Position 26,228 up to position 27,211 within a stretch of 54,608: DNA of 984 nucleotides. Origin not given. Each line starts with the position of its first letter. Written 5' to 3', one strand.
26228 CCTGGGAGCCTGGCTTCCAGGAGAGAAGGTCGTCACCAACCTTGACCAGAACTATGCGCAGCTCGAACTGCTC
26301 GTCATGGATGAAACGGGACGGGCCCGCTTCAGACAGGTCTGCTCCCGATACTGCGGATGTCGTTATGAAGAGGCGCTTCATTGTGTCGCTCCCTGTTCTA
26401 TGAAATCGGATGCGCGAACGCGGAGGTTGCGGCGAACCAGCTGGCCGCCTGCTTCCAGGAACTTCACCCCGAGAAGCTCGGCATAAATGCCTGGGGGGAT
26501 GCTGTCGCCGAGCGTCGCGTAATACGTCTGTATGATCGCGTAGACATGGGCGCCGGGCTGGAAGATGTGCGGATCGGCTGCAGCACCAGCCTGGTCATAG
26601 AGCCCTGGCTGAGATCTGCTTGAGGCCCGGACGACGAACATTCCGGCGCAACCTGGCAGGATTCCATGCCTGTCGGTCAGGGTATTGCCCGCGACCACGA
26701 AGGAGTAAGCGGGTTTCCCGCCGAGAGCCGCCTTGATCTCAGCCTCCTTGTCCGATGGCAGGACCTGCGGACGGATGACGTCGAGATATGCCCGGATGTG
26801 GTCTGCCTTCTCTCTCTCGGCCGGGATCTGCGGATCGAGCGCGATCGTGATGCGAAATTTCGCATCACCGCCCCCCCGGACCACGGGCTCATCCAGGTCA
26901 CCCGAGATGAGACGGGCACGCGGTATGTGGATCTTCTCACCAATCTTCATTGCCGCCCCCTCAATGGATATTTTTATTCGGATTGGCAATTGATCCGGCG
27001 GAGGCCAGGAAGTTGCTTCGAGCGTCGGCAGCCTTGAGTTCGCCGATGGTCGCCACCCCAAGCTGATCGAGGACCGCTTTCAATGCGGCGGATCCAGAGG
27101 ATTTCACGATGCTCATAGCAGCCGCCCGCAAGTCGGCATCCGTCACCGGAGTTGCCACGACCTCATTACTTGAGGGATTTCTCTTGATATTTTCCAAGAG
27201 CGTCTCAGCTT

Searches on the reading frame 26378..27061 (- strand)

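Call 35: search_protein_families(library=pfam, proteins=[window:26378-27061:-], max_evalue=0.001)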
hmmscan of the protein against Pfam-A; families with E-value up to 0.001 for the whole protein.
window:26378-27061:- (227 aa): 0 families

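Call 40: search_protein_families(library=phrogs, proteins=[window:26378-27061:-], max_evalue=0.01)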
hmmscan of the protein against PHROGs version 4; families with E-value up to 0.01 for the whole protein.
window:26378-27061:- (227 aa): 1 family
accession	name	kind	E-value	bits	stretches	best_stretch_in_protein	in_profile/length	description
phrog_112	-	DNA, RNA and nucleotide metabolism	3.6e-07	31.1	1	36-208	14-180/265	Gp2.5-like ssDNA binding protein and ssDNA annealing protein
